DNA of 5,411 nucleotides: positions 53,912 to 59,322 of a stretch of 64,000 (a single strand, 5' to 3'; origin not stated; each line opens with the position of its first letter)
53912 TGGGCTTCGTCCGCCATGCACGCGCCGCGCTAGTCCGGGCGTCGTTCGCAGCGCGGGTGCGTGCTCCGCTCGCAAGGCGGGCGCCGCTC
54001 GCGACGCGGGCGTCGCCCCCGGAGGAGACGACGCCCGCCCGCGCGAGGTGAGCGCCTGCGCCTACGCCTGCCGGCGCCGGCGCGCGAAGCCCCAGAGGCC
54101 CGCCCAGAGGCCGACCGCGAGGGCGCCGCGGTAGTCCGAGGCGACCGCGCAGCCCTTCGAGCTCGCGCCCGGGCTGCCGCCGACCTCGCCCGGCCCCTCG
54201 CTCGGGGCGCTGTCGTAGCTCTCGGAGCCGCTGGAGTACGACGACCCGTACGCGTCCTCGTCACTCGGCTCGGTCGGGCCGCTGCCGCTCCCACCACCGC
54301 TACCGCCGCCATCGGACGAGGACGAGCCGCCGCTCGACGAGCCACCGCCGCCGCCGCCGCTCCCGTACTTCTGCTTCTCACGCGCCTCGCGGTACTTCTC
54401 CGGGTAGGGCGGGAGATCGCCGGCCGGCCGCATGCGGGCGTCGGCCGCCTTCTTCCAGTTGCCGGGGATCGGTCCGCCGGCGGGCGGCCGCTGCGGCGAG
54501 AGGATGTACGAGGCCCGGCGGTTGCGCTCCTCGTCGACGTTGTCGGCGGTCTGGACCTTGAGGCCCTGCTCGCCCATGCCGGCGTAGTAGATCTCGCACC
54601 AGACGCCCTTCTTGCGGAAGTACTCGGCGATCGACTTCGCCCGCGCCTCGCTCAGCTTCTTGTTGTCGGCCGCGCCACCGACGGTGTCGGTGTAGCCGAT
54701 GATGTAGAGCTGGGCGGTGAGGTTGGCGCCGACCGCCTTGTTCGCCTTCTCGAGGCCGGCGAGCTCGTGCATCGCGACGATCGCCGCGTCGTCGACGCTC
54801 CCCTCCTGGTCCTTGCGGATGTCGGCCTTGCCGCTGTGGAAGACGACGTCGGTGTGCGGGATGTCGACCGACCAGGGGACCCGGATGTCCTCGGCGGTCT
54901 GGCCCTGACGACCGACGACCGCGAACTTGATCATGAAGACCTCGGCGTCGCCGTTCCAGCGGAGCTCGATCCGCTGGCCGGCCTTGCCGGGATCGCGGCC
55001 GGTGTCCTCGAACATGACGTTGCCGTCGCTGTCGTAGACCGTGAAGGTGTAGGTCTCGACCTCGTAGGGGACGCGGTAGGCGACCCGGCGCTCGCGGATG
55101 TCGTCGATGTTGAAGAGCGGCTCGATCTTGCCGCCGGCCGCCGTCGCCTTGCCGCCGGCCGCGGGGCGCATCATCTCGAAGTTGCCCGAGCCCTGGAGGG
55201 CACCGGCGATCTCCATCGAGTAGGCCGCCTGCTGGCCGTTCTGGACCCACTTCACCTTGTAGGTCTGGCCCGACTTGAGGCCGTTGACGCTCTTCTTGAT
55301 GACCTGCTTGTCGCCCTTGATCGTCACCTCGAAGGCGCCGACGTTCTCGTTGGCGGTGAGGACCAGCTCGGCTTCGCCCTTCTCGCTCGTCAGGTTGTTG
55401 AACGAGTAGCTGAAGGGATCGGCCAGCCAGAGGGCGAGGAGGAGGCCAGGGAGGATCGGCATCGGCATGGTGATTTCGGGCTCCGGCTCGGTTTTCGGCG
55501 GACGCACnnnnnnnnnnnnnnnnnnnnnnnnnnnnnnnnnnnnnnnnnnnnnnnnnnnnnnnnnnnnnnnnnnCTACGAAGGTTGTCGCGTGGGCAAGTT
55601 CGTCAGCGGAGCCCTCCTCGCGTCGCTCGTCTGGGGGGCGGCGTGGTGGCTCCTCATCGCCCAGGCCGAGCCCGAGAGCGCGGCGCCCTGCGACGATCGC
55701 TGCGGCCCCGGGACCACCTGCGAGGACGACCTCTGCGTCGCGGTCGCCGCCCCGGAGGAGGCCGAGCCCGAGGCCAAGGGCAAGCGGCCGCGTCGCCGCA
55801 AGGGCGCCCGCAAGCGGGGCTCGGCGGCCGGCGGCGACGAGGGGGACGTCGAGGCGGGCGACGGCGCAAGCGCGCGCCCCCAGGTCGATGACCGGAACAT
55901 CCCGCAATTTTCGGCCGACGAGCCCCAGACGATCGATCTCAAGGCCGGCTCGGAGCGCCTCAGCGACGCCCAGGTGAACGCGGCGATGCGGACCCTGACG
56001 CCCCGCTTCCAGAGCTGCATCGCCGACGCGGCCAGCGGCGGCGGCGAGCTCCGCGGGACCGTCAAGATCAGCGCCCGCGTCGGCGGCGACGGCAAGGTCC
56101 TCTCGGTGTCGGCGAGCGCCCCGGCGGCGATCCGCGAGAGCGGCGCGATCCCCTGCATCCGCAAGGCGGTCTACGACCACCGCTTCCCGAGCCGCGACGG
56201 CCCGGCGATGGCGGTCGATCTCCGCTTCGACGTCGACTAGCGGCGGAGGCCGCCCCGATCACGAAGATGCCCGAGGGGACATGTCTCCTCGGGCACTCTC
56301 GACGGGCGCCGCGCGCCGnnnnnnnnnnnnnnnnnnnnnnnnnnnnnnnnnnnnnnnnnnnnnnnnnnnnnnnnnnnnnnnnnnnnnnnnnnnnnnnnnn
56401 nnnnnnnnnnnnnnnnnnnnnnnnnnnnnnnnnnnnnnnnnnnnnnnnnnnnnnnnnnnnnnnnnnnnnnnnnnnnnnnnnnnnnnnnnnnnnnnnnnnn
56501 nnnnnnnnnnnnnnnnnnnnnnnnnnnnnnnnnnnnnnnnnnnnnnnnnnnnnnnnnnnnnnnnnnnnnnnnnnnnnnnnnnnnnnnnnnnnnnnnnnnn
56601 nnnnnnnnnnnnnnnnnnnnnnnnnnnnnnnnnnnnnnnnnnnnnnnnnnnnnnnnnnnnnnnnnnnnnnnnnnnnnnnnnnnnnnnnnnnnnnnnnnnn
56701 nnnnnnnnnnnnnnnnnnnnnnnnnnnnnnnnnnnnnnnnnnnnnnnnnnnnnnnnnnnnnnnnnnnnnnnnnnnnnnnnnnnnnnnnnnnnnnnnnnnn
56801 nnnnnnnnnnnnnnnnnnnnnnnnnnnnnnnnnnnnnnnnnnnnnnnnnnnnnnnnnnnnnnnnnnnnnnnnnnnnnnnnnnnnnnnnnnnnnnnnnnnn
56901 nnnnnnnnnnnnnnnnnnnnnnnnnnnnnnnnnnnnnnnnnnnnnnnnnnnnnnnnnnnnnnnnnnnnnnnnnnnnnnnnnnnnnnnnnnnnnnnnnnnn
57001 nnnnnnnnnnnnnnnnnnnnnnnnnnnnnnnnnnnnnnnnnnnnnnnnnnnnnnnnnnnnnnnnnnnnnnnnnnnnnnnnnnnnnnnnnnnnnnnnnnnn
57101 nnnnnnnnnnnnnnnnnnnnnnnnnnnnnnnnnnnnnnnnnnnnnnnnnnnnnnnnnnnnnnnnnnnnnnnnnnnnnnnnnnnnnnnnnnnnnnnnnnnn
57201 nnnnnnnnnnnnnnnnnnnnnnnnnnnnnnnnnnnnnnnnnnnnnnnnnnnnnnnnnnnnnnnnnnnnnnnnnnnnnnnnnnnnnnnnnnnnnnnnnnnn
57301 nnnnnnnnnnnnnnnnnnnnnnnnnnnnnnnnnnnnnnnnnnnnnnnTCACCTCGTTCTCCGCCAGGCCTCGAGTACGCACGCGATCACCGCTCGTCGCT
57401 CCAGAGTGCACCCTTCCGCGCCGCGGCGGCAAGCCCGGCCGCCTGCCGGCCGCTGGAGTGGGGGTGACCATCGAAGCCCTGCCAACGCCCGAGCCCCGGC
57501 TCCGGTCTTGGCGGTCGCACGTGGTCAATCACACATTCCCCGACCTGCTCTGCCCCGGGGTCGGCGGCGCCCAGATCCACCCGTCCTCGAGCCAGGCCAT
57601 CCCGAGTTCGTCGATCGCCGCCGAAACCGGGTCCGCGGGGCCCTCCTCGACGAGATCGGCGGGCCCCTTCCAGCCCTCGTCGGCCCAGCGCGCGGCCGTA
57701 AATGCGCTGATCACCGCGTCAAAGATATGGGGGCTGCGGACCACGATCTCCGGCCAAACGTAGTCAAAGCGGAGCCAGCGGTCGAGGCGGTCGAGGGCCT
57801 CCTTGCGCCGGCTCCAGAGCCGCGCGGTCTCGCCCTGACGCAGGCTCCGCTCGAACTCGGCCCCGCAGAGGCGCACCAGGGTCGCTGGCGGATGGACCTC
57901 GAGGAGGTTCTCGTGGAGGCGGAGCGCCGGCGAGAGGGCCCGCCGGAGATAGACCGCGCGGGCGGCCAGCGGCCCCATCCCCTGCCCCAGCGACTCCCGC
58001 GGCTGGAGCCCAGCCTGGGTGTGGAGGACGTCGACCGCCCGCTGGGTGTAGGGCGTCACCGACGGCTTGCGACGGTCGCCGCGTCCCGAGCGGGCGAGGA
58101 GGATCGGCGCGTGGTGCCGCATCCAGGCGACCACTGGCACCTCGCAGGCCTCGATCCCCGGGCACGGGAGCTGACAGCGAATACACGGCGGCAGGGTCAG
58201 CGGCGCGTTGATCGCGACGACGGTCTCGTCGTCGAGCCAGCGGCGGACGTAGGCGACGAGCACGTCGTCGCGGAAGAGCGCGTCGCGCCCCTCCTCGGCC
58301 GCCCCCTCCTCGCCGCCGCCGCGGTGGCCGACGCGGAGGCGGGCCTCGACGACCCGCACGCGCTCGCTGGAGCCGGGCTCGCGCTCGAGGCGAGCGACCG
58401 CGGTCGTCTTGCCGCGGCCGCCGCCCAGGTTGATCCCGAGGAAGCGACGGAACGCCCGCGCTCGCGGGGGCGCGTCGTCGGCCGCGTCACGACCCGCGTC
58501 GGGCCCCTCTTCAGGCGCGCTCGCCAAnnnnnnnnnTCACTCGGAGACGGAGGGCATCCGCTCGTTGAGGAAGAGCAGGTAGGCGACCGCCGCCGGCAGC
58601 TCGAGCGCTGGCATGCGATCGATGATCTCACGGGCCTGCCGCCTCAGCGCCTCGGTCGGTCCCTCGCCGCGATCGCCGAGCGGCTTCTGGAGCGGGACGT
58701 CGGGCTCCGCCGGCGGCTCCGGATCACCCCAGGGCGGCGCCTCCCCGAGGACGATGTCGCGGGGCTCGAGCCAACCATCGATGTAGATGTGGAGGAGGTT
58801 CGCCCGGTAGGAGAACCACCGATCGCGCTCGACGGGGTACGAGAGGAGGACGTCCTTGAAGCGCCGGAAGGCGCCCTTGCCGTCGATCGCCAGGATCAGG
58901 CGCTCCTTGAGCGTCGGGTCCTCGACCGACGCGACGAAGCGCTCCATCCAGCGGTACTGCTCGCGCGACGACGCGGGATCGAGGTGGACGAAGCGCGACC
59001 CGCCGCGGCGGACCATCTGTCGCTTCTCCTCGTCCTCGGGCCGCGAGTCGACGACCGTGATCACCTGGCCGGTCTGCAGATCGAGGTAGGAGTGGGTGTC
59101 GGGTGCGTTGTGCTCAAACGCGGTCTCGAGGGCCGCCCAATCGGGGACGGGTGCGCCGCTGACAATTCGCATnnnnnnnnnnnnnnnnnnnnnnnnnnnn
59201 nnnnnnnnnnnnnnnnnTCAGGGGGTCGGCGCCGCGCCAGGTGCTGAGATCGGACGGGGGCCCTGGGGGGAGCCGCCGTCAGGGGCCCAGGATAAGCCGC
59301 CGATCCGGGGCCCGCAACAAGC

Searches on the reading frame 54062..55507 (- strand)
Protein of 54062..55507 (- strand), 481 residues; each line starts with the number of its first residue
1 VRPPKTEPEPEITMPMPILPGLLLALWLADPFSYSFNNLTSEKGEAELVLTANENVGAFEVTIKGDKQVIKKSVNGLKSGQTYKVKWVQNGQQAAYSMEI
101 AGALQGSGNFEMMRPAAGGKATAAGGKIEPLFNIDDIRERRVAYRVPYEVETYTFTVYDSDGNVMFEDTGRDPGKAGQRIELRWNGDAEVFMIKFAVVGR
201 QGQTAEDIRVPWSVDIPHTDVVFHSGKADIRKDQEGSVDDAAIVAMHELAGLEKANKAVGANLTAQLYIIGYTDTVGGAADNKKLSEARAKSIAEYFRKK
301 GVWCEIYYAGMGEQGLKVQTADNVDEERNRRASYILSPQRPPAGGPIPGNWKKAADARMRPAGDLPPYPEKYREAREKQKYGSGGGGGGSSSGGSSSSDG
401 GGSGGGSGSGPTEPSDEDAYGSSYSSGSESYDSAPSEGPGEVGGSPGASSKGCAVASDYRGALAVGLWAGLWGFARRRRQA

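Call 75: search_protein_families(library=pfam, max_evalue=0.00001, proteins=[window:54062-55507:-])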
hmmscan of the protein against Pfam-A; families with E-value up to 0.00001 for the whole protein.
window:54062-55507:- (481 aa): 1 family
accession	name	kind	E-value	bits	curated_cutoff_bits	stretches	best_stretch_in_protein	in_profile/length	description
PF00691.25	OmpA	-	1.8e-11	44.7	27.2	1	223-330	2-98/98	OmpA family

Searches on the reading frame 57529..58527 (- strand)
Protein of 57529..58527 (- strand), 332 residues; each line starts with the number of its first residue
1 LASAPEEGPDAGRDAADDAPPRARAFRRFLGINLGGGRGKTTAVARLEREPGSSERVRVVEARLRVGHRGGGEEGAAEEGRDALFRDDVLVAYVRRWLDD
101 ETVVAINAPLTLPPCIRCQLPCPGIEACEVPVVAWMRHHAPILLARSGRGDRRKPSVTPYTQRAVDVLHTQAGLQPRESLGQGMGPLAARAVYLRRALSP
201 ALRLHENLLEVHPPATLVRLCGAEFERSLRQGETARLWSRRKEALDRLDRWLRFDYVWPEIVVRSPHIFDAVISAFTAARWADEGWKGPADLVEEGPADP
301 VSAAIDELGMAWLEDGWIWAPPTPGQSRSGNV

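Call 75: search_protein_families(library=pfam, max_evalue=0.00001, proteins=[window:57529-58527:-])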
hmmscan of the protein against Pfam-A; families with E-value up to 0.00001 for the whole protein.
window:57529-58527:- (332 aa): 1 family
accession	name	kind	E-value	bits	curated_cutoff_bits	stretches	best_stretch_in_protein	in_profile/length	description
PF04250.19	DUF429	-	1.2e-06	28.8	23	1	90-284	27-203/214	Protein of unknown function (DUF429)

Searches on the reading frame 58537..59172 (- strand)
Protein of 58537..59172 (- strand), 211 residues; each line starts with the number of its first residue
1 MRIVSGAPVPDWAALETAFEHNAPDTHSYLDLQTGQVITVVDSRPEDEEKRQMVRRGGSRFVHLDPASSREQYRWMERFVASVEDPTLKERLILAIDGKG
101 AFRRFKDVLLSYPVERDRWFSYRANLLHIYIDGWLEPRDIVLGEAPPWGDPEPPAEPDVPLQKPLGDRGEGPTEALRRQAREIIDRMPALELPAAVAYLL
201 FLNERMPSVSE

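Call 75: search_protein_families(library=pfam, max_evalue=0.00001, proteins=[window:58537-59172:-])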
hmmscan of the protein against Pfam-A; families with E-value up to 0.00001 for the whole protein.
window:58537-59172:- (211 aa): 1 family
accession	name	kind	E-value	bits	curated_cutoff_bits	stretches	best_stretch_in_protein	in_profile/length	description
PF03682.18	UPF0158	-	4.5e-14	53.2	21.1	1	19-140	15-139/157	Uncharacterised protein family (UPF0158)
